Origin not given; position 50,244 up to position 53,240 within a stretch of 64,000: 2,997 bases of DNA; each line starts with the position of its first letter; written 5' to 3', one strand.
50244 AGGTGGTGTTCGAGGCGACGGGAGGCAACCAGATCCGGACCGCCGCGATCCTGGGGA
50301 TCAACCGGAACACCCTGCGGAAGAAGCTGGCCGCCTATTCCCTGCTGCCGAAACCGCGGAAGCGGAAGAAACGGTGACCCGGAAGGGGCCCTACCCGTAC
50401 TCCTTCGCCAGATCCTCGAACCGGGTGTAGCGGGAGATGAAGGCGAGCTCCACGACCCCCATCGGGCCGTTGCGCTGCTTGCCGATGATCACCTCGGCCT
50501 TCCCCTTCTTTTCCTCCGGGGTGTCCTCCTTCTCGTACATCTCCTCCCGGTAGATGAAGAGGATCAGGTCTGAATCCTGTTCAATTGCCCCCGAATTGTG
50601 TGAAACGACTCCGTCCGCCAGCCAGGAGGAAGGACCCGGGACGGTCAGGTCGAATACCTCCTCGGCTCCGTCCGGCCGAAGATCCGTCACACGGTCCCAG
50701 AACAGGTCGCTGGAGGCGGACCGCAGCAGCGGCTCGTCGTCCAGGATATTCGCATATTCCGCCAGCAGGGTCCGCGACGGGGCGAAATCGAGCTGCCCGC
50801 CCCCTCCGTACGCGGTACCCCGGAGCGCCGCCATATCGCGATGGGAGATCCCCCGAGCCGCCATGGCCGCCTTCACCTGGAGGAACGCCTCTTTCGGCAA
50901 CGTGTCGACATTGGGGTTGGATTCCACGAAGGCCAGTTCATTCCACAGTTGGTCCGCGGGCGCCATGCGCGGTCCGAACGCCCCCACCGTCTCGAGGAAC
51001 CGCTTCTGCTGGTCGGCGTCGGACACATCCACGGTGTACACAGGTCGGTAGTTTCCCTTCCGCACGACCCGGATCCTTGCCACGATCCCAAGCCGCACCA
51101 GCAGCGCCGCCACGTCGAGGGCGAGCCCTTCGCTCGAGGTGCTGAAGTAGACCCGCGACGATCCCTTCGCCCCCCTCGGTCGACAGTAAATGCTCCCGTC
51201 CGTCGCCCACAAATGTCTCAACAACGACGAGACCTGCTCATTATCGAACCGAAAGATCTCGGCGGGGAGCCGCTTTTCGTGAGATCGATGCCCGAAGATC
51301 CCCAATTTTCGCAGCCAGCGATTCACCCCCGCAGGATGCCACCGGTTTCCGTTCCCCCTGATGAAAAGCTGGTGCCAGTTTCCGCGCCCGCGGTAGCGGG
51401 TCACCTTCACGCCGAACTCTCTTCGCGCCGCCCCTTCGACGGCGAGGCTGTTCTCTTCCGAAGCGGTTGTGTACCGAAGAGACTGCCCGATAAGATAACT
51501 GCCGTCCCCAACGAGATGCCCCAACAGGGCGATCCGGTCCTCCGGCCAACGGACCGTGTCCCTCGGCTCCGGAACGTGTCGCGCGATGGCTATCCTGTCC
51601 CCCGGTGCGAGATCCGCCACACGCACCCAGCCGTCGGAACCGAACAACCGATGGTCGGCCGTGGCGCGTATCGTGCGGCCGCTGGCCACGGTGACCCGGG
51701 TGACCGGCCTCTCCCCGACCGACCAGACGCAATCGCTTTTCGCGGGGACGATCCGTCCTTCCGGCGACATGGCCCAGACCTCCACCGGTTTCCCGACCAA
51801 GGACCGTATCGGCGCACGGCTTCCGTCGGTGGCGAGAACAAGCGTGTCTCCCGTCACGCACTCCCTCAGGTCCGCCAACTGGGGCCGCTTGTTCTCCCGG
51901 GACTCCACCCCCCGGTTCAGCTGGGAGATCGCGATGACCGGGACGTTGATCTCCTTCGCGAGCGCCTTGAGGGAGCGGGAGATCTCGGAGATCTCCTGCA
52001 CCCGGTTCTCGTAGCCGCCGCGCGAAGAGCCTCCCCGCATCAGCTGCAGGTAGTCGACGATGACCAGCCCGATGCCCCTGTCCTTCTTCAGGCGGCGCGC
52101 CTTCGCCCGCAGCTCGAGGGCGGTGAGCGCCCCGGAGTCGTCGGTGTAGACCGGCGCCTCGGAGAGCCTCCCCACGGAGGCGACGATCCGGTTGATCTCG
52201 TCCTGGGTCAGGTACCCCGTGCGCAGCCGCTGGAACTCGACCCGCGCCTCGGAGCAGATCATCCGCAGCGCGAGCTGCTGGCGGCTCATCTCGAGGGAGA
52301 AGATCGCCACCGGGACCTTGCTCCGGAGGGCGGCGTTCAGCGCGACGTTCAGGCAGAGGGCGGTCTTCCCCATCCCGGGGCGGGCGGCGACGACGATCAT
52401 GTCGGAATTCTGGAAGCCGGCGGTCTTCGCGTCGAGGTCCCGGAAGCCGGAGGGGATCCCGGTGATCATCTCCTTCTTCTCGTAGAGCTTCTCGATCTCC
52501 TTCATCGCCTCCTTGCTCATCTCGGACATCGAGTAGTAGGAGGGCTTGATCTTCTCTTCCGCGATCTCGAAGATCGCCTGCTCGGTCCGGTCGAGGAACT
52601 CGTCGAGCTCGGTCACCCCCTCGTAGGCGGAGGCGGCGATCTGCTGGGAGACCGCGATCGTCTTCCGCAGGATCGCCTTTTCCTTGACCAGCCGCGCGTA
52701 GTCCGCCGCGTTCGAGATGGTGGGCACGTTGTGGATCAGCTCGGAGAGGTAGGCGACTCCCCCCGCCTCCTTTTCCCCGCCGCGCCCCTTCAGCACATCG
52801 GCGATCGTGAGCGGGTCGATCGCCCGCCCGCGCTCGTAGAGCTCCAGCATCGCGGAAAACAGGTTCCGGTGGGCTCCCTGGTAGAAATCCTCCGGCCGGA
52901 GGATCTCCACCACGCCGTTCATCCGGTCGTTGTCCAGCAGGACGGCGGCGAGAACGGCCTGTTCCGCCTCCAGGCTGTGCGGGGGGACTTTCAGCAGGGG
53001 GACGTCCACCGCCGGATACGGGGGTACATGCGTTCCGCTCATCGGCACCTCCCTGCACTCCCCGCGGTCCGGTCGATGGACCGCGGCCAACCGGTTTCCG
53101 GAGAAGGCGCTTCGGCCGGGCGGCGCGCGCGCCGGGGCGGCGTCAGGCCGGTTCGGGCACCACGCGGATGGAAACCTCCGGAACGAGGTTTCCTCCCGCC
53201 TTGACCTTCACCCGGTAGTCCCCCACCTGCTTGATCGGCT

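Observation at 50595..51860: DnaB helicase interrupted by a full-size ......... intein at the DnaB-b site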

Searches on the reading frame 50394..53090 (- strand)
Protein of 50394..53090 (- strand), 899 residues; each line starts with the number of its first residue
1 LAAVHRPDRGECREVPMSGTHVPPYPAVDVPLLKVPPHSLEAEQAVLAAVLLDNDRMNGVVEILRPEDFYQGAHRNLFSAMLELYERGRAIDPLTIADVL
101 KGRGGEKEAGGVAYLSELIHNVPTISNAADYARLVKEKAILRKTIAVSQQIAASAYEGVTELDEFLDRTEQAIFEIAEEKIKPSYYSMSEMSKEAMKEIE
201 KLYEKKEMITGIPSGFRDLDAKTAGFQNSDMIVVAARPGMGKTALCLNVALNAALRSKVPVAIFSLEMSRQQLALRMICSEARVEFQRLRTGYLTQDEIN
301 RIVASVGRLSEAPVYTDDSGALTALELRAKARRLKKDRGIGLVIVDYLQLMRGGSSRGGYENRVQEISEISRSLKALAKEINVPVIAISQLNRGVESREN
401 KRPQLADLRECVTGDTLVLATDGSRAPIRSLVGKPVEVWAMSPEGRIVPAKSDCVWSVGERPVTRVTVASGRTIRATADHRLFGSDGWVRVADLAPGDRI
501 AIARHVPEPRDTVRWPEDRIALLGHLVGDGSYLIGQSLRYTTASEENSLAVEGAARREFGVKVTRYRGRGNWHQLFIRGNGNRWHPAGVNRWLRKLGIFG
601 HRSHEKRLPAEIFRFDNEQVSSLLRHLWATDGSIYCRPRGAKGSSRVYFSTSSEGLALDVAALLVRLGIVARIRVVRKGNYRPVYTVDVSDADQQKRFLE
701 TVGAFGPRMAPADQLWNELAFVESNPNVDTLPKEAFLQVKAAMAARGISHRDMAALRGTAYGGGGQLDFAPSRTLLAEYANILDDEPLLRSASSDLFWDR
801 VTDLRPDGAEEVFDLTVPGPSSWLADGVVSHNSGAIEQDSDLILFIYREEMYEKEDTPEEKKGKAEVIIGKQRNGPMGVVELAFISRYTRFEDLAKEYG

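Call 4: search_protein_families(library=pfam, proteins=[window:50394-53090:-], max_evalue=0.01)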
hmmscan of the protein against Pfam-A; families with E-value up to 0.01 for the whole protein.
window:50394-53090:- (899 aa): 7 families
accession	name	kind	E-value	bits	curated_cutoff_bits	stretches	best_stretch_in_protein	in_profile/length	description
PF03796.21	DnaB_C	-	1.1e-101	340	27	2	211-411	1-198/255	DnaB-like helicase C terminal domain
PF00772.26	DnaB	-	1.3e-34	118.8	23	1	36-137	2-103/103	DnaB-like helicase N terminal domain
PF14528.11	LAGLIDADG_3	-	6.9e-21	74.7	22.5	1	619-703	2-82/82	LAGLIDADG-like domain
PF14890.11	Intein_splicing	-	2.9e-17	63.3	35.8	1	418-832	2-155/155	Intein splicing domain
PF13481.12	AAA_25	-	5.9e-12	46.1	27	1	230-391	34-190/195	AAA domain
PF06745.19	ATPase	-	0.00021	21.2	26.6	1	213-393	2-166/231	KaiC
PF13401.12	AAA_22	-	0.00075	20.3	27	1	230-386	6-119/130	AAA domain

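Call 5: search_protein_families(library=ncbifam, proteins=[window:50394-53090:-], max_evalue=0.01)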
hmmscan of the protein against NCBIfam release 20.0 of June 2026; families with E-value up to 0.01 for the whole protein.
window:50394-53090:- (899 aa): 35 families (the best 25 are shown)
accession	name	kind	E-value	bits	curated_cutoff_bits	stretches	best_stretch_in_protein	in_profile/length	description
NF005852.0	PRK07773.1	equivalog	1.9e-289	962.9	780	1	34-896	22-885/886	replicative DNA helicase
TIGR00665.1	DnaB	equivalog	3.6e-165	550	385.25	1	36-895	2-434/435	replicative DNA helicase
NF004384.0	PRK05748.1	equivalog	3.1e-164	546.8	525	2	30-411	4-384/452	replicative DNA helicase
NF004109.0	PRK05595.1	equivalog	4.5e-141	470.5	737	2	33-411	5-380/444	replicative DNA helicase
NF006443.0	PRK08760.1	equivalog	4e-134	447.5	741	2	30-411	27-408/476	replicative DNA helicase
NF006606.0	PRK09165.1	equivalog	1.3e-133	446.2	540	2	33-411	18-412/497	replicative DNA helicase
NF005424.0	PRK07004.1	equivalog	2.1e-132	441.9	834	2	30-411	9-393/460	replicative DNA helicase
NF005369.0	PRK06904.1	equivalog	6e-132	440.7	809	2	34-411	23-405/474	replicative DNA helicase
NF040583.1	dnaB_SPI-7_type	exception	5.5e-129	431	655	2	37-411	2-376/434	SPI-7-type island replicative DNA helicase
NF005945.0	PRK08006.1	equivalog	6.5e-127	424.2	898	2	31-411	22-405/471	replicative DNA helicase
TIGR03600.1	phage_DnaB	exception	1.7e-125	419.4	498.65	2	39-410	1-372/421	phage replicative helicase, DnaB family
NF006458.0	PRK08840.1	equivalog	3.8e-125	418.2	884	2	29-411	13-398/464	replicative DNA helicase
NF006306.0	PRK08506.1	equivalog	6.7e-115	384.4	596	2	39-411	6-371/472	replicative DNA helicase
NF004967.0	PRK06321.1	equivalog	4.9e-101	339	751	2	32-411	12-408/472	replicative DNA helicase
NF005240.0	PRK06749.1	subfamily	1.3e-82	277.9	686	2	40-411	6-369/428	replicative DNA helicase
TIGR01445.1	intein_Nterm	domain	6.6e-12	46.3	24.5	1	411-483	1-82/83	intein N-terminal splicing region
TIGR01443.1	intein_Cterm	domain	1e-05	25.6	15.6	1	811-833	1-24/24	intein C-terminal splicing region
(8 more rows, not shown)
